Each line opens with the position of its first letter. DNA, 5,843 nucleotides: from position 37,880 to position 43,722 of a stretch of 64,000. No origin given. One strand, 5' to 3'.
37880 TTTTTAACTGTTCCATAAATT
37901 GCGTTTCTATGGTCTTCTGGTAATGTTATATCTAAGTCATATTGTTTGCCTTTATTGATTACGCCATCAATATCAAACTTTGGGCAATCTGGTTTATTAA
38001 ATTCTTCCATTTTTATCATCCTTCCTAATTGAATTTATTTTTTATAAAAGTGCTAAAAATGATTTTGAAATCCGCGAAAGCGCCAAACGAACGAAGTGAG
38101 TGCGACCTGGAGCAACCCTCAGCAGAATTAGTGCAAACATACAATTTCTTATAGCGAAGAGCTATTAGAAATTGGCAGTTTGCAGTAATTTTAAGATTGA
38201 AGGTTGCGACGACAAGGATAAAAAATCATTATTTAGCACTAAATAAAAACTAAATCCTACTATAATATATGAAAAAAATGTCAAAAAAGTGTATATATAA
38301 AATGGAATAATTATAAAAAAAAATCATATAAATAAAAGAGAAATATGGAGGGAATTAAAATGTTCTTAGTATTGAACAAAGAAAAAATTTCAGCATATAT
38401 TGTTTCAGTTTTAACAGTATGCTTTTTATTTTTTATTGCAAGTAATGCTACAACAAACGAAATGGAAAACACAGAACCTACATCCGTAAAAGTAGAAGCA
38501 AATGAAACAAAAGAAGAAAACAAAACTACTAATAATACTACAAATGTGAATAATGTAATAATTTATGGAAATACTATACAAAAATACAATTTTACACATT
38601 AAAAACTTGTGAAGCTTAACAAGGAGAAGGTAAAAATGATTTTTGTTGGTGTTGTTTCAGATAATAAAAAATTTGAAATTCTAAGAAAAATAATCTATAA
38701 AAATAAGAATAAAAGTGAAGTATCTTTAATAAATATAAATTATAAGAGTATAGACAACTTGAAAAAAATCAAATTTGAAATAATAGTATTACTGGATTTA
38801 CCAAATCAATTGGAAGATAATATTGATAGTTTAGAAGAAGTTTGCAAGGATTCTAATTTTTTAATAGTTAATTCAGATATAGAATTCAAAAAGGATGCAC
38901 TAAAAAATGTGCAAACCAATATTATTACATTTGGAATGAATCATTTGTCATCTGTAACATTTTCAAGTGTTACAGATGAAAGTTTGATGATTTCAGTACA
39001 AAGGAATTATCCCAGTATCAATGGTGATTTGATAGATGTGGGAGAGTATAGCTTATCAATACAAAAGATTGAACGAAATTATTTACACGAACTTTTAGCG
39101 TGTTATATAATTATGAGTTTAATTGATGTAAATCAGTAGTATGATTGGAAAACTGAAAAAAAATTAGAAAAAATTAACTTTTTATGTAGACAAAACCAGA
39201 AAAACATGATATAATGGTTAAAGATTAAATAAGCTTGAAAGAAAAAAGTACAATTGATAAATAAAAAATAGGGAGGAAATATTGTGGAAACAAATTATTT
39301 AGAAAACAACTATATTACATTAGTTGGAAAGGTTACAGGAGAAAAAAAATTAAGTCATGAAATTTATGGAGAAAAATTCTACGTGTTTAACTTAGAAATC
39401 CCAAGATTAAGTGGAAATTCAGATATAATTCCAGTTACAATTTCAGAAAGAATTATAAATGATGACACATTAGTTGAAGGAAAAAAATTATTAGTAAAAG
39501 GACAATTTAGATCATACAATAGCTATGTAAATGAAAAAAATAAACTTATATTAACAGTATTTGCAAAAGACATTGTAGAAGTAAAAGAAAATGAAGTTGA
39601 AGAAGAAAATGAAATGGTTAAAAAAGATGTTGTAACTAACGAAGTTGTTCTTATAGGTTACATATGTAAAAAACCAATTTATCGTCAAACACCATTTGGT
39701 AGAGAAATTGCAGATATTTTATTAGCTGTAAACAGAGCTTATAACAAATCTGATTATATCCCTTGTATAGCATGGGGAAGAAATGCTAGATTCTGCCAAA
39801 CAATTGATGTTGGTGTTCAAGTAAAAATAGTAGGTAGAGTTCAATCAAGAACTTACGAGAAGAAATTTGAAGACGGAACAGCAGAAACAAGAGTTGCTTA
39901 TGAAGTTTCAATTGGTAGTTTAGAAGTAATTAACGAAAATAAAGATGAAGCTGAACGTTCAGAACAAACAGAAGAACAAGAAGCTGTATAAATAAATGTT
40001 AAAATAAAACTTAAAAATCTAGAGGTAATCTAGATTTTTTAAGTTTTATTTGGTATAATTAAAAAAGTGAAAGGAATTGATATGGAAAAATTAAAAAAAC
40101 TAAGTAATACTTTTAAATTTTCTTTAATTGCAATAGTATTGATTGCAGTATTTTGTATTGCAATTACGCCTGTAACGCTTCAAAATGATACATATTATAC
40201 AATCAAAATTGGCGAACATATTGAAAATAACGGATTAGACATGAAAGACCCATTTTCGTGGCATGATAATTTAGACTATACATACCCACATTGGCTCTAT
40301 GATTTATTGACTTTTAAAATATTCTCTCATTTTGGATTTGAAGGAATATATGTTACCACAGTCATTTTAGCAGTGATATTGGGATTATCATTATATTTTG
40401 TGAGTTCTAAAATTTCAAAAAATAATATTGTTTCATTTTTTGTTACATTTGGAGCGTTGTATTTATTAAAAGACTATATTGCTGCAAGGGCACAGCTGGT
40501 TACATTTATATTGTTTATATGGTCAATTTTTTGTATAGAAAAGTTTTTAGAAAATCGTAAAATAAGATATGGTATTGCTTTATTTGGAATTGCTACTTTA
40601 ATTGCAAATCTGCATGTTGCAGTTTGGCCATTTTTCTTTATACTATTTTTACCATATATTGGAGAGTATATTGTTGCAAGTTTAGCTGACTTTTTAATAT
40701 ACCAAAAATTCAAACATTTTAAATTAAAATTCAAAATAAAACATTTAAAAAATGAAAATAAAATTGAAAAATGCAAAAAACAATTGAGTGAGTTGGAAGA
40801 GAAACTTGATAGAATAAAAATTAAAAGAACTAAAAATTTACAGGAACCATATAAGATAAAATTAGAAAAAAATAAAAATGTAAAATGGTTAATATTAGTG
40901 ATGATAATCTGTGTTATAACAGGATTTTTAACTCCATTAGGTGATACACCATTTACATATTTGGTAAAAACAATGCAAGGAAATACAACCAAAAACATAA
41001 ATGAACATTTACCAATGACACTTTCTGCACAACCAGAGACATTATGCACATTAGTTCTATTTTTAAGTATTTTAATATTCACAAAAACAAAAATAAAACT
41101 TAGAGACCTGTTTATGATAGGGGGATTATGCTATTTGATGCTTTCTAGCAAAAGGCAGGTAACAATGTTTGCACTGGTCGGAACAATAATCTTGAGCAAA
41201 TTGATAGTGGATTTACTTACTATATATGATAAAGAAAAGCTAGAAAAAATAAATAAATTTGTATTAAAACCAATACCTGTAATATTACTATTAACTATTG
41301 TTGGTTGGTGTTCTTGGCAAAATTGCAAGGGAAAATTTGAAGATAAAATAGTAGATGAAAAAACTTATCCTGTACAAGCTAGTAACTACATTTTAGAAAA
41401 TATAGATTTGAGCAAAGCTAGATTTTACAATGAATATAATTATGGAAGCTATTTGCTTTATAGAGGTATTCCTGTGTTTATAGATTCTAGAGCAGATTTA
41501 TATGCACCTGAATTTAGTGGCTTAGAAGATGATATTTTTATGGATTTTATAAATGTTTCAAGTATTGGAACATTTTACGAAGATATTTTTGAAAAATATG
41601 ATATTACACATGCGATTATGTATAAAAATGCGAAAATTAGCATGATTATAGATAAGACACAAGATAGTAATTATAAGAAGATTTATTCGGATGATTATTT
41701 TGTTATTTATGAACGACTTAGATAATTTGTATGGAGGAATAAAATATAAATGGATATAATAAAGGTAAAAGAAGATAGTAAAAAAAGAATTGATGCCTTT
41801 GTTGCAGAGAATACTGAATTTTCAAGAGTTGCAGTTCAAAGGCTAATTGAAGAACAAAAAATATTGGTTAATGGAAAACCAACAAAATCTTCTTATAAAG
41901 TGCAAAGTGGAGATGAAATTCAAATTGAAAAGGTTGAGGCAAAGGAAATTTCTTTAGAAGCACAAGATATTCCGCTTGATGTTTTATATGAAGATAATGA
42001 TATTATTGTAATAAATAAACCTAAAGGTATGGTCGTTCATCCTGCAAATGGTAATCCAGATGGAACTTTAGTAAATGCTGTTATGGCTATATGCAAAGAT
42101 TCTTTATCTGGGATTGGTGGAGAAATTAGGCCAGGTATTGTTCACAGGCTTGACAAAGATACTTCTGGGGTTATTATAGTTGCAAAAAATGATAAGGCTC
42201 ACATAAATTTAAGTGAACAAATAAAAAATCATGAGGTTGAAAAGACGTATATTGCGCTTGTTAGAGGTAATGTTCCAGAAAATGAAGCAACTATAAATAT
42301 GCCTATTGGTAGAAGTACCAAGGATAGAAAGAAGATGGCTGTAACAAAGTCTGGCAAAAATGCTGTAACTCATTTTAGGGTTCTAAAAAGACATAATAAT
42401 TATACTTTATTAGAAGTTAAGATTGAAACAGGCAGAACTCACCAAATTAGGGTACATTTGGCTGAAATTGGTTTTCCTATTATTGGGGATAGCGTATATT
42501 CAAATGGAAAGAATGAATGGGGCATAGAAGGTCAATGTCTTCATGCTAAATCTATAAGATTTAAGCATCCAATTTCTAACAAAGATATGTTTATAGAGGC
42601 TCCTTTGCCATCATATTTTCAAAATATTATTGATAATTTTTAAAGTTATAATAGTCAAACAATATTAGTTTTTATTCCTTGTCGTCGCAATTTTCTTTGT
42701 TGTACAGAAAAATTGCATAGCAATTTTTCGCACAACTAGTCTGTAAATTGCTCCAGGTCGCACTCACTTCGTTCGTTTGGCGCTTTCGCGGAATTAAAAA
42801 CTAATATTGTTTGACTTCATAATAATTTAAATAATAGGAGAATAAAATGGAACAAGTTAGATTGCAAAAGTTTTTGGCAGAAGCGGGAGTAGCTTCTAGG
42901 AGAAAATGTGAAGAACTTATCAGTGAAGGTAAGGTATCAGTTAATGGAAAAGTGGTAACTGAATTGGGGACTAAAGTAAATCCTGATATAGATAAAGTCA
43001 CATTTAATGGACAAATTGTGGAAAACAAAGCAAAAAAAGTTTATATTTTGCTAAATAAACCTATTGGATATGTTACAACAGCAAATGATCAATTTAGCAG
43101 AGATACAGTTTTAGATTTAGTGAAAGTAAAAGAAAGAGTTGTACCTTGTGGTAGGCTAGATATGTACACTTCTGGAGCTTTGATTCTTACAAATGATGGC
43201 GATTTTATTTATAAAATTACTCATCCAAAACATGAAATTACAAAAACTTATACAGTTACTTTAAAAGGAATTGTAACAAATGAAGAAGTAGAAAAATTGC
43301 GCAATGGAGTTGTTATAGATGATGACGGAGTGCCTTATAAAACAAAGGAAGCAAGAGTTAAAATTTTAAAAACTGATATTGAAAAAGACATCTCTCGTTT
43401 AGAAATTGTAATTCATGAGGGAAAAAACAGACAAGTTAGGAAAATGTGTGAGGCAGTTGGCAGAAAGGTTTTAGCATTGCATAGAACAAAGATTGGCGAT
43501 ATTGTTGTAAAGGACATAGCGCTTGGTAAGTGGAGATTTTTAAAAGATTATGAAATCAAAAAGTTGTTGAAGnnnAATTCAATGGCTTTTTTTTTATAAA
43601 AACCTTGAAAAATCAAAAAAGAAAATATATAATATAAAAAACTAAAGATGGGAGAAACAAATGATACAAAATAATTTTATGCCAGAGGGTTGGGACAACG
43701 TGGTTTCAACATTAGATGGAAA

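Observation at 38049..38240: Three-copy GC-rich structured element with compensatory flanking stems and a covarying internal helix (candidate novel ncRNA family)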

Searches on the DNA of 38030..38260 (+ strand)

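Call 21: search_rna_families(source=window, start=38030, end=38260, threshold=evalue, max_evalue=10)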
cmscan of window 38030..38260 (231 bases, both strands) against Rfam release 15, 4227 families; matches with E-value up to 10: 11.
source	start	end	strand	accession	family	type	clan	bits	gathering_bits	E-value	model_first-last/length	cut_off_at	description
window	38127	38189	-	RF04049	MIR7127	Gene; miRNA;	-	18.2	100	0.39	1-132/132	no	MIR7127 microRNA precursor family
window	38113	38206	-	RF03670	MIR3932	Gene; miRNA;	-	18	150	0.49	1-123/123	no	MIR3932 microRNA precursor family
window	38141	38247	+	RF03531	n00280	Gene; sRNA;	-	15.5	65.2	7.8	1-101/101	no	Clostridioides difficile sRNA included into helicase gene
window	38128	38188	-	RF01034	mir-618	Gene; miRNA;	-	15.3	96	2.4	1-95/95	no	mir-618 microRNA precursor family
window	38035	38066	+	RF01726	SAM-II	Cis-reg; riboswitch;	-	15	44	2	1-60/60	no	SAM-II riboswitch aptamer (SAM-II long loop)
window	38127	38190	-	RF03396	mir-2814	Gene; miRNA;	-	15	90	3.5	1-87/87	no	mir-2814 microRNA precursor family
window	38127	38189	-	RF03436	mir-759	Gene; miRNA;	-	14.8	100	6.9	1-89/89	no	mir-759 microRNA precursor family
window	38122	38194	-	RF04145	MIR8706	Gene; miRNA;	-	13.5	95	7.5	1-101/101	no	MIR8706 microRNA precursor family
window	38131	38185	-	RF00750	mir-458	Gene; miRNA;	-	12.8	59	7.6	1-78/78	no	mir-458 microRNA precursor family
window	38144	38173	+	RF04252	mir-8186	Gene; miRNA;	-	12.3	80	8.9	1-61/61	no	mir-8186 microRNA precursor family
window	38210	38233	-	RF02475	GlsR6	Gene; snRNA; snoRNA; CD-box;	-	10.5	75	4.2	1-59/59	no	Small nucleolar RNA GlsR6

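Call 74: build_rna_model(alignment_id=A2, structure=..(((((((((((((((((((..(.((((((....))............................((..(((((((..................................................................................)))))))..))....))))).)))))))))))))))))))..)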
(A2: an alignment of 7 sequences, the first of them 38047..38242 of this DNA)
Model R1 built from alignment A2 (7 sequences, 200 columns); structure: as given.
model positions 165; base pairs 35; branch points 1; effective number of sequences 1.75; information 0.591 bits per position. Calibrated on 0.2 Mb of random sequence (short: E-values are rough).
structure used (alignment columns):
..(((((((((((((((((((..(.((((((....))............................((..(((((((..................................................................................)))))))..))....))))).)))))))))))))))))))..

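Call 75: search_with_rna_model(model_id=R1, sources=[window, L007, L016, L027, L039, L041, L043, L044, L047, L049, L050, L052, L054, L055, L056], max_evalue=10, make_alignment=true)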
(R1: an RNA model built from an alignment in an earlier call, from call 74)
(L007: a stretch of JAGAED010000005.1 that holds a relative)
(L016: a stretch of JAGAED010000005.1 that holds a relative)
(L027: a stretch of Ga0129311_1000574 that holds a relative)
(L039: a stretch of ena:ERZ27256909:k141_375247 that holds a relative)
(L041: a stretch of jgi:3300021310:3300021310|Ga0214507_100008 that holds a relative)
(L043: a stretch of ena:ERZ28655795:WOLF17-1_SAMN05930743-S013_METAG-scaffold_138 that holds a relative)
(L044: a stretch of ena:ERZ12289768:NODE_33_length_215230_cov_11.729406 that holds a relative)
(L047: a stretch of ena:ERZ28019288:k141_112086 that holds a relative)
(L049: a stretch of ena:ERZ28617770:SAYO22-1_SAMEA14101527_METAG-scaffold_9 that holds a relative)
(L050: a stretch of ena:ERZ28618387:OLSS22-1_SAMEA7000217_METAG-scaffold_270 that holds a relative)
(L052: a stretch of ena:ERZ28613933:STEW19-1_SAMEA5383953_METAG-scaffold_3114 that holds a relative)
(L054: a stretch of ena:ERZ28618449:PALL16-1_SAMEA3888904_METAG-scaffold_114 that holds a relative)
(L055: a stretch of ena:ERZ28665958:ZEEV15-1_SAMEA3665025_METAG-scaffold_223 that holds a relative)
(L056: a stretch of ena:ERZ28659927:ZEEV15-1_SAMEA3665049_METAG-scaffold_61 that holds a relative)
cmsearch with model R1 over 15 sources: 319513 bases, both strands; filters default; matches with E-value up to 10: 27.
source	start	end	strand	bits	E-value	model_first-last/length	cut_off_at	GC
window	42652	42816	-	195.5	9.7e-40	1-165/165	no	0.36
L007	1143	1308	-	187.9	4.4e-38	1-165/165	no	0.34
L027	8250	8411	-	180.6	1.8e-36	1-165/165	no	0.33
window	52162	52377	+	155.7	4.7e-31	1-165/165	no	0.44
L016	6806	6943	-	148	2.2e-29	1-165/165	no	0.36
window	38048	38242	+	140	1.2e-27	1-165/165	no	0.38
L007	3703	3844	+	114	5.6e-22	1-165/165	no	0.38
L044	12424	12517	+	65.6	2e-11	1-165/165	no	0.31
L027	8776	8869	+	58.9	5.7e-10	1-165/165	no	0.31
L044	3686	3819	+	38.9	1.3e-05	1-165/165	no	0.44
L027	8285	8346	+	33.1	0.00024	66-130/165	no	0.32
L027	4183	4318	+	27.3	0.0043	1-165/165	no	0.3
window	57654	57795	-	24.1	0.023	1-165/165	no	0.31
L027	5158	5226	-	23.6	0.028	1-165/165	no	0.32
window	42653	42817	+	23.6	0.028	1-165/165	no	0.36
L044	13526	13565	+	23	0.038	1-165/165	no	0.12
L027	3357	3414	+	17.6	0.57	68-128/165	no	0.21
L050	6055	6094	+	15.7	1.5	1-165/165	no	0.12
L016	64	186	-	15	2.1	1-165/165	no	0.41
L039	69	123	+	14.7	2.4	1-165/165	no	0.35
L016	5088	5127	-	14.4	2.8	1-165/165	no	0.15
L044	14294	14337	+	14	3.5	1-165/165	no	0.23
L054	19574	19613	+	12.7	6.7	1-165/165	no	0.22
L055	19574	19613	+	12.7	6.7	1-165/165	no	0.22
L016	261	322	-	12.2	8.8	1-165/165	no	0.24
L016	5019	5085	-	11.9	10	66-132/165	no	0.22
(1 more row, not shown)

Alignment A3: 27 matches aligned to the model, 323 columns, each read 5' to 3' on its own strand. Consensus structure (alignment columns), stored with it:
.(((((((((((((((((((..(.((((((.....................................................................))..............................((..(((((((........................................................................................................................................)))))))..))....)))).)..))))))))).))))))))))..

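Call 79: search_with_rna_model(model_id=R1, sources=[window, L007, L016, L027, L044], max_evalue=0.00001, make_alignment=true)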
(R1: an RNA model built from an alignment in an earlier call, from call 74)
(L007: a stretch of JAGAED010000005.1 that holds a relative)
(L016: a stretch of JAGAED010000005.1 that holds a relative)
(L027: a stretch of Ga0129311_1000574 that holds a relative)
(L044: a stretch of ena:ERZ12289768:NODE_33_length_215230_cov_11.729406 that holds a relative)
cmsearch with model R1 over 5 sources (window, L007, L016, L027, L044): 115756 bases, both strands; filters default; matches with E-value up to 0.00001: 10.
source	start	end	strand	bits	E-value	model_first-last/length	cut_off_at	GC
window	42652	42816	-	195.5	3.5e-40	1-165/165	no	0.36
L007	1143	1308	-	187.9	1.6e-38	1-165/165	no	0.34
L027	8250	8411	-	180.6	6.4e-37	1-165/165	no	0.33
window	52162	52377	+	155.7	1.7e-31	1-165/165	no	0.44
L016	6806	6943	-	148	7.9e-30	1-165/165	no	0.36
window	38048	38242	+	140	4.3e-28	1-165/165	no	0.38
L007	3703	3844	+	114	2e-22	1-165/165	no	0.38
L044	12424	12517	+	65.6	7.4e-12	1-165/165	no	0.31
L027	8776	8869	+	58.9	2.1e-10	1-165/165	no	0.31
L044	3686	3819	+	38.9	4.8e-06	1-165/165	no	0.44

Alignment A4: 10 matches aligned to the model, 275 columns, each read 5' to 3' on its own strand. Consensus structure (alignment columns), stored with it:
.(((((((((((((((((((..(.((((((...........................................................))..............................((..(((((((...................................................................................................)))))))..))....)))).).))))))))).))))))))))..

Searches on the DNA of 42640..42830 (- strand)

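Call 13: search_dna_similar(query=window:42650-42820:-, collection=plasmids, mode=distant, max_evalue=0.01)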
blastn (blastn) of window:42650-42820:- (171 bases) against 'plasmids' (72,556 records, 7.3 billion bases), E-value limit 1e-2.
No match.

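Call 14: search_dna_similar(query=window:42650-42820:-, collection=phages, mode=distant, max_evalue=0.01)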
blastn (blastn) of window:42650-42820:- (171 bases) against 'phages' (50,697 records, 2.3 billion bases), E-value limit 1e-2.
No match.

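Call 22: search_rna_families(source=window, start=42640, end=42830, threshold=evalue, max_evalue=10)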
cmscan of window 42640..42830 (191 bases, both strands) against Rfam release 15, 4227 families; matches with E-value up to 10: 7.
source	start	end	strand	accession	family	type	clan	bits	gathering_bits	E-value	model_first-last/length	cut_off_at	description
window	42688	42750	+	RF00717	mir-315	Gene; miRNA;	-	19.9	63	0.3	1-83/83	no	mir-315 microRNA precursor family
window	42641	42829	-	RF03926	MIR1435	Gene; miRNA;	-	18.9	94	1.3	1-186/186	no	MIR1435 microRNA precursor family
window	42653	42816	+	RF04228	MIR6140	Gene; miRNA;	-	17.6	140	0.53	1-165/165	no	MIR6140 microRNA precursor family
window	42655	42714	-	RF02183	ST7-OT3_1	Gene; lncRNA;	-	16.2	50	1.7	1-79/79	no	ST7 overlapping transcript 3 conserved region 1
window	42690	42748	+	RF00998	mir-562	Gene; miRNA;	-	14.7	100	2.1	1-89/89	no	mir-562 microRNA precursor family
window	42668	42732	+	RF01898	mir-363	Gene; miRNA;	CL00110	12.8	58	2.8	1-80/80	no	mir-363 microRNA precursor family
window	42648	42830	+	RF02417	VR-RNA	Gene; sRNA;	-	11.4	100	2.6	1-295/397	3'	VR-RNA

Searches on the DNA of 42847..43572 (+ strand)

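Call 54: search_rna_families(source=L039, start=20330, end=20500, threshold=evalue, max_evalue=1)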
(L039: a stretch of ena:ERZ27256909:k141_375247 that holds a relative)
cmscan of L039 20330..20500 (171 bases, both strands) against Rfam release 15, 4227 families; matches with E-value up to 1: 1.
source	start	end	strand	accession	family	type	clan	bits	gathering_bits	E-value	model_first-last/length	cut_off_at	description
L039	20393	20439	+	RF03634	mir-3524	Gene; miRNA;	-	17.1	99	0.31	18-67/84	no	mir-3524 microRNA precursor family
